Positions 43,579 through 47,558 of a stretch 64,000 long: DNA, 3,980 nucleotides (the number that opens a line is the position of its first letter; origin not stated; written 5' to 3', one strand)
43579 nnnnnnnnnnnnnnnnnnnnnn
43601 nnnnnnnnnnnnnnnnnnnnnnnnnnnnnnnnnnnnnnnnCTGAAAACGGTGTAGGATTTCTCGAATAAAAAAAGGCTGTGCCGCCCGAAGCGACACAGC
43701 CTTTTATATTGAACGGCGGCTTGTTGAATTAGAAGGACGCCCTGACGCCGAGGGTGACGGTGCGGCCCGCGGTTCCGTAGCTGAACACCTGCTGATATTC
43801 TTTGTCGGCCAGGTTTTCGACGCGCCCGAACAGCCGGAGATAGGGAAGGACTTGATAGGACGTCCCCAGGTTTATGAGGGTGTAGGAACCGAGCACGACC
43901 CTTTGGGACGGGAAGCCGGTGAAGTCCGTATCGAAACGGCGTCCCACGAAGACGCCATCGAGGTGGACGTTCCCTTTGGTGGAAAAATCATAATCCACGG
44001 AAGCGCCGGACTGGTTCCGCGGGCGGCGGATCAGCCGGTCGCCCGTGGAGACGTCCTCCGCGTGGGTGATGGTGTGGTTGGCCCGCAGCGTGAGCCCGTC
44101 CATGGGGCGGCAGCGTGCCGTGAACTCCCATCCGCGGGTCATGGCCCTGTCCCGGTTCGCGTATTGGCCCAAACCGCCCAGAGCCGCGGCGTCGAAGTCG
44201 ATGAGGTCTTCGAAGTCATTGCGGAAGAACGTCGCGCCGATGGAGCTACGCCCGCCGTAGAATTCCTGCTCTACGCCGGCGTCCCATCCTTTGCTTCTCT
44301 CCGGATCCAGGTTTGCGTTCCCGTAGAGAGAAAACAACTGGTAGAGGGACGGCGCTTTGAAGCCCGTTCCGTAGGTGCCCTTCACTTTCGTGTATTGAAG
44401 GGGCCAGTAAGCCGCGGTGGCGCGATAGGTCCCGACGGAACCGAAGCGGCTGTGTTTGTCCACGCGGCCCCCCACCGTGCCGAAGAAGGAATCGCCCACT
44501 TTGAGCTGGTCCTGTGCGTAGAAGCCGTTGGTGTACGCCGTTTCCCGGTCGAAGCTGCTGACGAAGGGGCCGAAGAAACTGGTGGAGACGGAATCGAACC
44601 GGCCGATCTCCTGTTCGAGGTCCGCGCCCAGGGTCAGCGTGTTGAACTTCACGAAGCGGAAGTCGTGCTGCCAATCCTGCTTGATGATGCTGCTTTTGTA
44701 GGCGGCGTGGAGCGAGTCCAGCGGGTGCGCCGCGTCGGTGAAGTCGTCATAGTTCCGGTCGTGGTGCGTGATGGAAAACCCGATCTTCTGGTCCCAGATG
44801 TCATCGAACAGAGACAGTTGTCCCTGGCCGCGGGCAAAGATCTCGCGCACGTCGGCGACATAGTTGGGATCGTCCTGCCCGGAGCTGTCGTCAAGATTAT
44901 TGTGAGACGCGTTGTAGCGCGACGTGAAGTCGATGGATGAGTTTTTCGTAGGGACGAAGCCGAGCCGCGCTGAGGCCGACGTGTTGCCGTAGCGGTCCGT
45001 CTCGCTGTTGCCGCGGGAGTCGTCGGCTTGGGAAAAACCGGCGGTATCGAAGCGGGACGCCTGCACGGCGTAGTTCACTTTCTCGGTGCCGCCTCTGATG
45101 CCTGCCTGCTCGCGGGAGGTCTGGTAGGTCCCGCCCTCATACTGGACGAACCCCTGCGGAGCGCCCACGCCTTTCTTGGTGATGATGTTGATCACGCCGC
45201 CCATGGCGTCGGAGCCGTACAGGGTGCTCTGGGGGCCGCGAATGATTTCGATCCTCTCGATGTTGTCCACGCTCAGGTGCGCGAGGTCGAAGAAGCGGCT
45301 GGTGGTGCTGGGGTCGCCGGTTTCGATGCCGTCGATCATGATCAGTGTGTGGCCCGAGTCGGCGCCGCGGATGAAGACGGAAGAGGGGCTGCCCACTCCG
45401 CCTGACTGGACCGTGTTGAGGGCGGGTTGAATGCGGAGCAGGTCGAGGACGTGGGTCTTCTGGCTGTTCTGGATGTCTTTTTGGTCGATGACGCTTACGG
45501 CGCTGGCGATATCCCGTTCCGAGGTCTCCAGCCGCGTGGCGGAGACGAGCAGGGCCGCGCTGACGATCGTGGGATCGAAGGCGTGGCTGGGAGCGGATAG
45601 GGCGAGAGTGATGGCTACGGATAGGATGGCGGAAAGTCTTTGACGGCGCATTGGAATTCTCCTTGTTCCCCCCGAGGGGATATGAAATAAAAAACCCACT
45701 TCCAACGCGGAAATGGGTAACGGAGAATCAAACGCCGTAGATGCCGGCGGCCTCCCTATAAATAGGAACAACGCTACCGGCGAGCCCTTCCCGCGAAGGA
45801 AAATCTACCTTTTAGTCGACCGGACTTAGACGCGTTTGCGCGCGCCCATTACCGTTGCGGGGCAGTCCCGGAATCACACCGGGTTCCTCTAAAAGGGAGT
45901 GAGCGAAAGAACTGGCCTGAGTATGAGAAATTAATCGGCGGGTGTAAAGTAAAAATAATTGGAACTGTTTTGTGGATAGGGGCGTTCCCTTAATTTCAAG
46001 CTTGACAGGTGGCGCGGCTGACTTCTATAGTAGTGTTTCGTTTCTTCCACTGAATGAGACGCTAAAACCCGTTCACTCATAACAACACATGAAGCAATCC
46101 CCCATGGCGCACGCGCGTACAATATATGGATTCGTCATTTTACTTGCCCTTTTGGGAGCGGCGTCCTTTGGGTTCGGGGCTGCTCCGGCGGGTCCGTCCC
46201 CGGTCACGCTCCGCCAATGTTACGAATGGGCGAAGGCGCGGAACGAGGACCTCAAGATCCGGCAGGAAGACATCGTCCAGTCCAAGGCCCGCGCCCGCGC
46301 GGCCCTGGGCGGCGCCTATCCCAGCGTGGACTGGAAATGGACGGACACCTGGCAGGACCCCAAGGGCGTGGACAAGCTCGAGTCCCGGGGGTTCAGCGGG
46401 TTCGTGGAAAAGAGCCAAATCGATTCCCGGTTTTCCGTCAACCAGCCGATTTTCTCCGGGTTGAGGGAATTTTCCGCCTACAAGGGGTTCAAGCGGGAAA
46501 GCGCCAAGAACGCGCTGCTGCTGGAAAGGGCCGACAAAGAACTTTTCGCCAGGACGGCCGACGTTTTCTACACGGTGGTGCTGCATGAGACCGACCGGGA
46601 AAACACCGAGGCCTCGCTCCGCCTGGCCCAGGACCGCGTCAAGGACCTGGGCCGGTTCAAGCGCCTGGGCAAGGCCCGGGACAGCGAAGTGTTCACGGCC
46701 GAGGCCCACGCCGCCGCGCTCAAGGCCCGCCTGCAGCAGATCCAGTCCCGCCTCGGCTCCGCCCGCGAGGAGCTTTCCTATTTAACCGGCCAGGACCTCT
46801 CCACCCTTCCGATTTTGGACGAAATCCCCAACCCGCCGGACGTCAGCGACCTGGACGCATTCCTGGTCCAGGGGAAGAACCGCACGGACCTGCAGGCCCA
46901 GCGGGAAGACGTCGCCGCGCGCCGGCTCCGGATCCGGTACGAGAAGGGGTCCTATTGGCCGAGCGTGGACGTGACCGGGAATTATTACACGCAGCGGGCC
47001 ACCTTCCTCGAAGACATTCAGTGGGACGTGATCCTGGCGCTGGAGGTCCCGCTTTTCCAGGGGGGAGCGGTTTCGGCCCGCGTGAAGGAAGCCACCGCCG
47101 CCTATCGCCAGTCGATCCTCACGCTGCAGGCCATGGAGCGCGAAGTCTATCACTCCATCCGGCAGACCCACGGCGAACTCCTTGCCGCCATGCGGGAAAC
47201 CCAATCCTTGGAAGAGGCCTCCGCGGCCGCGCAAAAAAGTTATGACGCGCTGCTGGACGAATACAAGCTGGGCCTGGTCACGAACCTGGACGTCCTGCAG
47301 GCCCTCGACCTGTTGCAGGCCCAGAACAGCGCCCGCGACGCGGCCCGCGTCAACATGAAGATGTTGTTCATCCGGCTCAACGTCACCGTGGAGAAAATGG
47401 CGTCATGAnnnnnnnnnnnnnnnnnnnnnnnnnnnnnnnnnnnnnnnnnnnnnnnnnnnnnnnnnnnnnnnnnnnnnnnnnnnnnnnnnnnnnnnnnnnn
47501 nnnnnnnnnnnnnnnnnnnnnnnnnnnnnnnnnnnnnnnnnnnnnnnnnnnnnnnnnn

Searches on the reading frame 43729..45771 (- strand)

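Call 87: search_protein_families(library=pfam, proteins=[window:43729-45771:-], max_evalue=0.00001)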
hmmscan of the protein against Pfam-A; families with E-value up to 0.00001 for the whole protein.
window:43729-45771:- (680 aa): 2 families
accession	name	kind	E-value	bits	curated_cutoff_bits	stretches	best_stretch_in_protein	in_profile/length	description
PF00593.30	TonB_dep_Rec_b-barrel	-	2.2e-45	156.8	27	1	248-654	8-436/436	TonB dependent receptor-like, beta-barrel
PF07715.20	Plug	-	1e-27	97.2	23.9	1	85-193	2-107/107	TonB-dependent Receptor Plug Domain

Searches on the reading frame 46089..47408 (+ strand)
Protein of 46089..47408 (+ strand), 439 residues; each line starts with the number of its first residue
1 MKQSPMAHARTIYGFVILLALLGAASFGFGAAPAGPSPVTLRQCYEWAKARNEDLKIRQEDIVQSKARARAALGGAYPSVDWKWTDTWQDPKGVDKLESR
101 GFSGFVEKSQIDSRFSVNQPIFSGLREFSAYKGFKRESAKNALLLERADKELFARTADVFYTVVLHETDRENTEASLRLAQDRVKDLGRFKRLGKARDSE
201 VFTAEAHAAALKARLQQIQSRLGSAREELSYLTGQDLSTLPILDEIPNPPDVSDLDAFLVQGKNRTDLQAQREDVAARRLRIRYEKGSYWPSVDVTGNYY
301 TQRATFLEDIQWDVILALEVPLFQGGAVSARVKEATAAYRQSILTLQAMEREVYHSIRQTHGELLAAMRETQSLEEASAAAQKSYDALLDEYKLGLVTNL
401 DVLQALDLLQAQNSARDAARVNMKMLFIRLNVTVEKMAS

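Call 87: search_protein_families(library=pfam, proteins=[window:46089-47408:+], max_evalue=0.00001)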
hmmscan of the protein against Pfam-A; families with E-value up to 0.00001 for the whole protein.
window:46089-47408:+ (439 aa): 1 family
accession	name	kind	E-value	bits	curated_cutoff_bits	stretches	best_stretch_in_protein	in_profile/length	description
PF02321.23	OEP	-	4.8e-39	134.6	22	2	263-424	10-176/187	Outer membrane efflux protein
